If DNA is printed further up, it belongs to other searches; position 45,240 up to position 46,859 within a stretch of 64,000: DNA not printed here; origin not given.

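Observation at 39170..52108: Alternative complex III without actE in its usual slot, contiguous with a caa3 oxidase operon and a novel membrane-anchored monoheme cytochrome c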

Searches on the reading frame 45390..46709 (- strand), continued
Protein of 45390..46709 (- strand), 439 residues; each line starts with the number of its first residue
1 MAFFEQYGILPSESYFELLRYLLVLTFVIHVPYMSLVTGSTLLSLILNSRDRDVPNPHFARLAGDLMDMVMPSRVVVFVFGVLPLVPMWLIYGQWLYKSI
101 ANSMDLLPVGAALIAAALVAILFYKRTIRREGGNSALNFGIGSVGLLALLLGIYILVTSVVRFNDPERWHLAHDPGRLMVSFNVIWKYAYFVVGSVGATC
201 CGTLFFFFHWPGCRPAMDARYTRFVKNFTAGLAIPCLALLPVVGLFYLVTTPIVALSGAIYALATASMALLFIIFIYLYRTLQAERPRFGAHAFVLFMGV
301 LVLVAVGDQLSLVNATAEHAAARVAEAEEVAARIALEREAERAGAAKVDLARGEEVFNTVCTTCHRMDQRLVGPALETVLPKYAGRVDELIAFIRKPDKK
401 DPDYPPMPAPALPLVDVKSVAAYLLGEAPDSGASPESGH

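Call 31: fold_search(model_id=the predicted structure, library=pdb)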
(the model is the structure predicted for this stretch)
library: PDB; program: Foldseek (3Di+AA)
matches with E <= 10: 490; with E <= 0.001: 0
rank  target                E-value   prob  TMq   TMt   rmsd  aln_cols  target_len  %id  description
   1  8b4o_A                2.0e-03  1.00  0.46  0.46   7.9       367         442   13  Cryo-EM structure of cytochrome bd oxidase from C. glutamicum (released 2022-12-28)
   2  7d5i_A                2.0e-03  1.00  0.45  0.45   6.6       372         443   13  Structure of Mycobacterium smegmatis bd complex in the apo-form. (released 2021-06-23)
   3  9r2g_D                2.6e-03  1.00  0.43  0.54   6.0       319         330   14  Cytochrome bd II oxidase qOR-2 type from Mycobacterium smegmatis (released 2026-03-04)
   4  7nkz_A                2.7e-03  1.00  0.45  0.43   6.3       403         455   10  Cryo-EM structure of the cytochrome bd oxidase from M. tuberculosis at 2.5 A resolution (released 2021-09-22)
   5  9r2g_A                3.4e-03  1.00  0.40  0.45  17.4       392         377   14  Cytochrome bd II oxidase qOR-2 type from Mycobacterium smegmatis (released 2026-03-04)
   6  6rko_A                4.5e-03  1.00  0.50  0.49   8.2       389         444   10  Cryo-EM structure of the E. coli cytochrome bd-I oxidase at 2.68 A resolution (released 2019-10-16)
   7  9fka_A                5.1e-03  1.00  0.51  0.49   6.1       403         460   11  Cryo-EM structure of the reduced cytochrome bd oxidase from M. tuberculosis (released 2025-02-12)
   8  6rko_B                6.2e-03  1.00  0.41  0.46   7.0       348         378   12  Cryo-EM structure of the E. coli cytochrome bd-I oxidase at 2.68 A resolution (released 2019-10-16)
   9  7nkz_B                8.2e-03  1.00  0.48  0.60   4.5       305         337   10  Cryo-EM structure of the cytochrome bd oxidase from M. tuberculosis at 2.5 A resolution (released 2021-09-22)
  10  7oy2_C                8.9e-03  1.00  0.45  0.44  18.8       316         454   12  High resolution structure of cytochrome bd-II oxidase from E. coli (released 2021-12-15)
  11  6rx4_A                1.0e-02  1.00  0.45  0.42   8.4       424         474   10  THE STRUCTURE OF BD OXIDASE FROM ESCHERICHIA COLI (released 2019-11-20)
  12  9fka_B                1.0e-02  1.00  0.42  0.51   6.0       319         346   12  Cryo-EM structure of the reduced cytochrome bd oxidase from M. tuberculosis (released 2025-02-12)
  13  7d5i_B                1.4e-02  1.00  0.45  0.55   5.3       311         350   12  Structure of Mycobacterium smegmatis bd complex in the apo-form. (released 2021-06-23)
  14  8k9e_C                2.1e-02  1.00  0.30  0.30   9.9       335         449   16  Cryo-EM structure of the photosynthetic alternative complex III from Chloroflexus aurantiacus at 3.3 angstrom (released 2024-03-06)
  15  8b4o_B                3.8e-02  1.00  0.48  0.62   4.1       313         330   12  Cryo-EM structure of cytochrome bd oxidase from C. glutamicum (released 2022-12-28)
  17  6btm_C                6.2e-02  0.99  0.33  0.32   9.4       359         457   11  Structure of Alternative Complex III from Flavobacterium johnsoniae (Wild Type) (released 2018-05-09)
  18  6f0k_C                9.5e-02  1.00  0.37  0.37   9.4       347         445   12  Alternative complex III (released 2018-05-09)
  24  6lod_C                3.0e-01  0.85  0.30  0.29  10.1       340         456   12  Cryo-EM structure of the air-oxidized photosynthetic alternative complex III from Roseiflexus castenholzii (released 2020-11-04)
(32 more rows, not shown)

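Call 46: find_related_loci(query=A1, collection=genome_contigs, flank=10000)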
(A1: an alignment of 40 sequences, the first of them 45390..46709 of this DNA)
Query A1 (439 aa) in genome_contigs; peptide patterns used: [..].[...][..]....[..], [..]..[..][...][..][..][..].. (x = any residue, [..] = any of these).
333 stretches matched a pattern; 276 encode a relative of the query (tblastn E <= 1e-3); the best 80 are kept; 80 distinct loci.
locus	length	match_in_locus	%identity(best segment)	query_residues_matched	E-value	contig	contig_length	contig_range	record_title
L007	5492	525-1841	72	1-439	0e+0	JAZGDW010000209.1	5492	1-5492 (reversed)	MAG: Candidatus Krumholzibacteriia bacterium isolate SCS3bin.53 SCS3bin.53_209, whole genome shotgun sequence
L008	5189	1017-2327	59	1-437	2e-171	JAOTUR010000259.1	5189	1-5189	MAG: Candidatus Krumholzibacteriia bacterium isolate 13_May_SF_Bin18 13_May_SF_Bin18_scaffold_16295_c1, whole genome sho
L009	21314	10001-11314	53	4-437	3e-150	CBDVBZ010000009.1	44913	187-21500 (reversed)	MAG TPA_asm: uncultured bacterium isolate SRR22302364_binner13_Refined_9 genome assembly, contig: ERZ25073603.85, whole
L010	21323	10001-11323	54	1-436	2e-146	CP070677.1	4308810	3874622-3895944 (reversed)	MAG: Candidatus Latescibacterota bacterium isolate bin70 chromosome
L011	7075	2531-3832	51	1-431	4e-143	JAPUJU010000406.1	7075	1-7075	MAG: bacterium isolate KW1-S15_115 KW1-S15_115_cg406, whole genome shotgun sequence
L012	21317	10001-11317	53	1-438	2e-133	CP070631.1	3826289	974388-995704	MAG: Candidatus Latescibacterota bacterium isolate bin977 chromosome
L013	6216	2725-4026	37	1-436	4e-92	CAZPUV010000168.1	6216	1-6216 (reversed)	MAG TPA_asm: uncultured bacterium isolate SRP239054_co1_134 genome assembly, contig: NODE_10965_length_6216_cov_4.228047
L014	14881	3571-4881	40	1-437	4e-91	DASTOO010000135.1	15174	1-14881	MAG TPA_asm: Candidatus Krumholzibacteriia bacterium isolate SMAG_U2172 k141_1789607, whole genome shotgun sequence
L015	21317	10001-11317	38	1-436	1e-86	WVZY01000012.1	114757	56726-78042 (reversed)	MAG: Candidatus Latescibacterota bacterium isolate CS4-C107 C_merged_R1_(paired)_contig_1980, whole genome shotgun seque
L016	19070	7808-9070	38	1-425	8e-86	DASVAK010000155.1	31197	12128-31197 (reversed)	MAG TPA_asm: Candidatus Krumholzibacteriia bacterium isolate SMAG_U1949 k141_1671576, whole genome shotgun sequence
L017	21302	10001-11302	40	1-437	3e-85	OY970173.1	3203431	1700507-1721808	MAG: Candidatus Latescibacteria bacterium isolate MFD02242.bin.1.32 genome assembly, chromosome: 1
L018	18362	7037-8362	39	1-437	1e-84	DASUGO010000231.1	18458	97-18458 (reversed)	MAG TPA_asm: Candidatus Krumholzibacteriia bacterium isolate SMAG_U1407 k141_2069087, whole genome shotgun sequence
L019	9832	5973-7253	36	1-431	1e-81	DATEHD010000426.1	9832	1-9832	MAG TPA_asm: Candidatus Krumholzibacteriia bacterium isolate SMAG_U8802 k141_439801, whole genome shotgun sequence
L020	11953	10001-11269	37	1-427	4e-81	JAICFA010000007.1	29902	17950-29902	MAG: Candidatus Krumholzibacteriia bacterium isolate BD_ISSM_2_bin.43 k141_4797682_length_29902_cov_8.1227, whole genome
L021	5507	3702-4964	36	1-425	1e-80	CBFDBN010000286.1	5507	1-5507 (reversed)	MAG TPA_asm: uncultured bacterium isolate SRR26215676_binner13_Refined_113 genome assembly, contig: ERZ25073495.18866, w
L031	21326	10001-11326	29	1-427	3e-63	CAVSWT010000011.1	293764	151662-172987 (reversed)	MAG: uncultured Ignavibacteriales bacterium isolate MFD05684.bin.1.223 genome assembly, contig: contig_21512, whole geno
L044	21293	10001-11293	28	1-427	6e-58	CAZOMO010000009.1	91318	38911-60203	MAG TPA_asm: uncultured Ignavibacterium sp. isolate binchicken_co235_20 genome assembly, contig: NODE_550_length_91318_c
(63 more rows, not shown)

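Call 55: find_homologous_proteins(query=L031:10001-11326:+, max_evalue=1e-10)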
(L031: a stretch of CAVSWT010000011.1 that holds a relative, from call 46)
Query L031:10001-11326:+ (442 aa): 731 proteins with E <= 1e-10 among 8000 candidates; the best 120 are listed.
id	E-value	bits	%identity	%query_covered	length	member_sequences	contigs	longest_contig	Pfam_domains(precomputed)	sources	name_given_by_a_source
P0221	5.8e-283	956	100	100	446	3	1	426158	PF13442.12,PF00034.27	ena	-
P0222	6.2e-225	765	75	100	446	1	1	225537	PF13442.12,PF00034.27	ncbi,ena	-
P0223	8.1e-225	765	75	100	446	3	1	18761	PF13442.12,PF00034.27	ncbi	-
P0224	1.5e-222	757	76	100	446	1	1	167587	PF13442.12,PF00034.27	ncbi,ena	-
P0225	5.0e-222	756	75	100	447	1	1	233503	PF13442.12,PF00034.27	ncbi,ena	-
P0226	3.3e-212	723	72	100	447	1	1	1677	PF13442.12,PF00034.27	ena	-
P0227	1.0e-185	636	64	100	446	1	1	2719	PF13442.12,PF00034.27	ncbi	ncbi:MAG: c-type cytochrome [Ignavibacteriaceae bacterium]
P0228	1.3e-184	632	55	99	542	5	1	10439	PF13442.12,PF00034.27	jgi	-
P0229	1.3e-183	629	55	99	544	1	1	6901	PF13442.12,PF00034.27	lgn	-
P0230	7.8e-182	623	55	99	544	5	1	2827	PF13442.12,PF00034.27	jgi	-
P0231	5.3e-181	620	55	99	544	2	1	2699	PF13442.12,PF00034.27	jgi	-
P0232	1.2e-180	619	55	99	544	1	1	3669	PF13442.12,PF00034.27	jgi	jgi:cytochrome c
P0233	1.7e-177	609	53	99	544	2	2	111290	PF13442.12,PF00034.27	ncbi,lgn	-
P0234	1.5e-176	606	53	99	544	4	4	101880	PF13442.12,PF00034.27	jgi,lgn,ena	-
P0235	1.9e-173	596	54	99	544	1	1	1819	PF13442.12,PF00034.27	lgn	-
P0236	6.3e-173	594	52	99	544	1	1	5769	PF13442.12,PF00034.27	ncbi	-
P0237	1.5e-171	589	51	99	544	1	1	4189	PF13442.12,PF00034.27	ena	-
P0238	3.0e-169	582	52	99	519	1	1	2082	PF13442.12,PF00034.27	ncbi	ncbi:MAG: hypothetical protein EHM47_13885, partial [Ignavibacteriales bacterium]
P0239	1.7e-166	573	50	99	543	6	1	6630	PF13442.12,PF00034.27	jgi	-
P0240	2.2e-166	572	56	100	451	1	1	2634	PF13442.12,PF00034.27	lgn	-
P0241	2.8e-165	569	49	99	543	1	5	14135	PF13442.12,PF00034.27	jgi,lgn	jgi:cytochrome c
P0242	7.6e-165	567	49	99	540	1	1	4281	PF13442.12,PF00034.27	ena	-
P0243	2.7e-163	562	49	99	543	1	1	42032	PF13442.12,PF00034.27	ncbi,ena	-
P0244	4.5e-163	561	54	100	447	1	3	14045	PF13442.12,PF00034.27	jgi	jgi:cytochrome c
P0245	4.5e-162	558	56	100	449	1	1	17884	PF13442.12,PF00034.27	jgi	jgi:cytochrome c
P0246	7.8e-162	557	50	100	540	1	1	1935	PF02167.21,PF13442.12,PF00034.27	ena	-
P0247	8.6e-162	557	50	99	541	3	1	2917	PF13442.12,PF00034.27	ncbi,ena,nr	ncbi:MAG TPA: c-type cytochrome [Ignavibacteriaceae bacterium]|nr:c-type cytochrome [Ignavibacteriac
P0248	1.6e-161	556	54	100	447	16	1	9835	PF13442.12,PF00034.27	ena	-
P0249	2.2e-161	556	56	100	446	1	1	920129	PF13442.12,PF00034.27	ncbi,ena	-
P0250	3.3e-161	555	48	100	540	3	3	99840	PF13442.12,PF00034.27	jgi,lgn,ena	jgi:cytochrome c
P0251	1.2e-160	553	49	100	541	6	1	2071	PF13442.12,PF00034.27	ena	-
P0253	8.6e-160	551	48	100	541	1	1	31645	PF13442.12,PF00034.27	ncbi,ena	-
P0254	1.2e-159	550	56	100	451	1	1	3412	PF13442.12,PF00034.27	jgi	jgi:cytochrome c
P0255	1.1e-158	547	54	100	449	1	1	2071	PF13442.12,PF00034.27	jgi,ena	-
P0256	2.1e-158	546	50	99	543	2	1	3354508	PF13442.12,PF00034.27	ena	-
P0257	2.6e-158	546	49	99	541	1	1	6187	PF13442.12,PF00034.27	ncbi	ncbi:MAG: c-type cytochrome [Ignavibacteriaceae bacterium]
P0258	3.2e-158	545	48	99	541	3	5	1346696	PF02167.21,PF13442.12,PF00034.27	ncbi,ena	-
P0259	8.8e-158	544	49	99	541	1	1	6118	PF13442.12,PF00034.27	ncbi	ncbi:MAG: c-type cytochrome [Ignavibacteriaceae bacterium]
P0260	1.2e-157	544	49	99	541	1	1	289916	PF13442.12,PF00034.27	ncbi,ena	-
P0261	2.1e-157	543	53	100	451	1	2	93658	PF13442.12,PF00034.27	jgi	jgi:cytochrome c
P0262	4.9e-157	542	49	99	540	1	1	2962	PF13442.12,PF00034.27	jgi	jgi:cytochrome c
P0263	2.7e-156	539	48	100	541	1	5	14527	PF13442.12,PF00034.27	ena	-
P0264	3.6e-156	539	53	100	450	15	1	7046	PF13442.12,PF00034.27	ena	-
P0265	4.2e-156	538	54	100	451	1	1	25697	PF13442.12,PF00034.27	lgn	-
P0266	3.9e-155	535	48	99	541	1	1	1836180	PF13442.12,PF00034.27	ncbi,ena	-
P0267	4.4e-154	532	54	100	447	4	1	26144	PF13442.12,PF00034.27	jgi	-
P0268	2.0e-153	530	53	100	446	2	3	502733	PF13442.12,PF00034.27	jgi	jgi:cytochrome c551/c552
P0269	7.0e-151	521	46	99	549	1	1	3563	PF13442.12,PF00034.27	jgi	jgi:cytochrome c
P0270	2.1e-150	520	53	100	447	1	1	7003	PF13442.12,PF00034.27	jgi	jgi:cytochrome c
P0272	9.1e-150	518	53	100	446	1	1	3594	PF13442.12,PF00034.27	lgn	-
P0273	1.3e-149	517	54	100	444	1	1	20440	PF00034.27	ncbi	ncbi:MAG: c-type cytochrome [Ignavibacteriaceae bacterium]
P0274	2.2e-149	516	50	100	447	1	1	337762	PF13442.12,PF00034.27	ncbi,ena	-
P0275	3.6e-149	516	52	100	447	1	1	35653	PF13442.12,PF00034.27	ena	-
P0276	5.1e-149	515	50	100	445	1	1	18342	PF13442.12,PF00034.27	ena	-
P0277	1.1e-148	514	52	100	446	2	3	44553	PF13442.12,PF00034.27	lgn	-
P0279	2.9e-148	513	51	100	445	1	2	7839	PF13442.12,PF00034.27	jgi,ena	-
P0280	3.5e-148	512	51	100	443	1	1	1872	PF00034.27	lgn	-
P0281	4.3e-148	512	50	100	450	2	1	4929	PF13442.12,PF00034.27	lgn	-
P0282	1.6e-147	510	52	100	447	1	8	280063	PF13442.12,PF00034.27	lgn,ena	-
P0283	1.8e-147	510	52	100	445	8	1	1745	PF13442.12,PF00034.27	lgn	-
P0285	2.4e-147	510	51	100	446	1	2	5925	PF13442.12,PF00034.27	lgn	-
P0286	5.1e-147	509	52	100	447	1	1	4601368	PF13442.12,PF00034.27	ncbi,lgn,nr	ncbi:MAG: c-type cytochrome [Ignavibacteriales bacterium]|nr:MAG: c-type cytochrome [Ignavibacterial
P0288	1.1e-146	507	53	100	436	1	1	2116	PF13442.12,PF00034.27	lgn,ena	-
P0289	1.1e-146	507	46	94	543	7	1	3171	PF13442.12,PF00034.27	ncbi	ncbi:MAG: c-type cytochrome [Ignavibacteria bacterium]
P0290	2.0e-146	507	50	100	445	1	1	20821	PF13442.12,PF00034.27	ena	-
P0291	3.1e-146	506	52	100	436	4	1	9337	PF13442.12,PF00034.27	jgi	jgi:cytochrome c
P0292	3.9e-146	506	51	100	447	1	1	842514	PF13442.12,PF00034.27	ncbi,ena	-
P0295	1.8e-144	500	50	100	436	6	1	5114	PF13442.12,PF00034.27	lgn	-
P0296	2.2e-144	500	52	100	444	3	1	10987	PF13442.12,PF00034.27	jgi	jgi:cytochrome c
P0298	3.3e-144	499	51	100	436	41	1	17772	PF13442.12,PF00034.27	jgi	jgi:cytochrome c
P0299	3.6e-144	499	51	100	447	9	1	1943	PF13442.12,PF00034.27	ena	-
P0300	5.6e-144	499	50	100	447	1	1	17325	PF13442.12,PF00034.27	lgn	-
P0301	7.5e-144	498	51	100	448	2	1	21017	PF00034.27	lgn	-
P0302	7.7e-143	495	51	100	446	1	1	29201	PF13442.12,PF00034.27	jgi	jgi:cytochrome c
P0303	2.3e-142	493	50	100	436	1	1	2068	PF13442.12,PF00034.27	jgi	jgi:cytochrome c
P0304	2.7e-142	493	51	100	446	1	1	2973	PF13442.12,PF00034.27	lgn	-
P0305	3.3e-142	493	50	100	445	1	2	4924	PF13442.12,PF00034.27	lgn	-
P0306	3.9e-142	492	50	95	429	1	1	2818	PF13442.12,PF00034.27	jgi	jgi:cytochrome c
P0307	5.3e-142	492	51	100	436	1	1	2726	PF13442.12,PF00034.27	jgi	jgi:cytochrome c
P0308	6.7e-142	492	50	100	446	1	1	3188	PF13442.12,PF00034.27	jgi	jgi:cytochrome c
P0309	1.1e-141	491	50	100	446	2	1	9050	PF13442.12,PF00034.27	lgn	-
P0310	1.4e-141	491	50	100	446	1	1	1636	PF13442.12,PF00034.27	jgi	-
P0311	2.5e-141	490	50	100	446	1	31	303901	PF13442.12,PF00034.27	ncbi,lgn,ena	-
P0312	2.9e-141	490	49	100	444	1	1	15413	PF00034.27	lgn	-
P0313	3.6e-140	486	49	100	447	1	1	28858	PF00034.27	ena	-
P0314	1.5e-139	484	49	100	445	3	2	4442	PF13442.12,PF00034.27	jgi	jgi:cytochrome c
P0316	6.8e-139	482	50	100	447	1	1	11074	PF00034.27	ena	-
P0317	1.0e-138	481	50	100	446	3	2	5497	PF13442.12,PF00034.27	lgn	-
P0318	2.0e-138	480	49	100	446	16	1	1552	PF13442.12,PF00034.27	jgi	-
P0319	2.8e-138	480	49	100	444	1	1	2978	PF13442.12,PF00034.27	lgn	-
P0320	4.5e-138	479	49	100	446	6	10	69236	PF13442.12,PF00034.27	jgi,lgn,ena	jgi:cytochrome c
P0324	4.2e-137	476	49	100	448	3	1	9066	PF00034.27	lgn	-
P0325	5.8e-137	475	48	100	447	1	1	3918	PF13442.12,PF00034.27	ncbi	-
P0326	6.2e-137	475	49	100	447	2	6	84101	PF13442.12,PF00034.27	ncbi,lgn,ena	-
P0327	6.8e-137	475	47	100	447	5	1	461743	PF13442.12,PF00034.27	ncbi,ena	-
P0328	8.5e-137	475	50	100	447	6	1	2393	PF13442.12,PF00034.27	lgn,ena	-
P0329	9.7e-137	475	48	100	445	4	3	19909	PF13442.12,PF00034.27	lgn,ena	-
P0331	1.4e-136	474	52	92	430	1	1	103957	PF13442.12,PF00034.27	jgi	jgi:cytochrome c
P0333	4.4e-136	473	47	100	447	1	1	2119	PF13442.12,PF00034.27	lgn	-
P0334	5.3e-136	472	49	100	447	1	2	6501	PF13442.12,PF00034.27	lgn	-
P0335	7.8e-136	472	49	100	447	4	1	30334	PF13442.12,PF00034.27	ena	-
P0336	1.4e-135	471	48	100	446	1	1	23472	PF13442.12,PF00034.27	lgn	-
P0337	1.4e-135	471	48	100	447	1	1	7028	PF13442.12,PF00034.27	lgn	-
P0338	2.0e-135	470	50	100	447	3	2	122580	PF13442.12,PF00034.27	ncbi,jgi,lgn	-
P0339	2.4e-135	470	49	100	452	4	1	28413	PF13442.12,PF00034.27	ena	-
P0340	2.5e-135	470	48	100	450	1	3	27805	PF13442.12,PF00034.27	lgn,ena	-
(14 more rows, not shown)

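Call 63: search_protein_families(library=pfam, proteins=[P0228, P0246], max_evalue=0.01)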
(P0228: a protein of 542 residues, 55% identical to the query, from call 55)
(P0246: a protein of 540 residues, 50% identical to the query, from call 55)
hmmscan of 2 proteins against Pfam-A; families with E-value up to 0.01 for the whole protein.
P0228 (542 aa): 4 families
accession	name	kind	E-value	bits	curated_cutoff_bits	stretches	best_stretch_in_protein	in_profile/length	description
PF00034.26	Cytochrom_C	-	9e-17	62.6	21.3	2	459-534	2-88/90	Cytochrome c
PF13442.11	Cytochrome_CBB3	-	1.1e-12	48.6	27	2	369-440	5-67/68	Cytochrome C oxidase, cbb3-type, subunit III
PF02167.20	Cytochrom_C1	-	0.001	19.2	22.8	0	460-476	17-33/219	Cytochrome C1 family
PF14495.11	Cytochrom_C550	-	0.0064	16.6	27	0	362-383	20-42/136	Cytochrome c-550 domain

P0246 (540 aa): 3 families
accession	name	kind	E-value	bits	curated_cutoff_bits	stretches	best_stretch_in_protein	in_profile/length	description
PF13442.11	Cytochrome_CBB3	-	2.6e-17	63.3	27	2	458-532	3-68/68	Cytochrome C oxidase, cbb3-type, subunit III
PF00034.26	Cytochrom_C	-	9.4e-14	52.9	21.3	2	460-533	3-87/90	Cytochrome c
PF02167.20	Cytochrom_C1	-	2.5e-05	24.5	22.8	0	366-387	14-35/219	Cytochrome C1 family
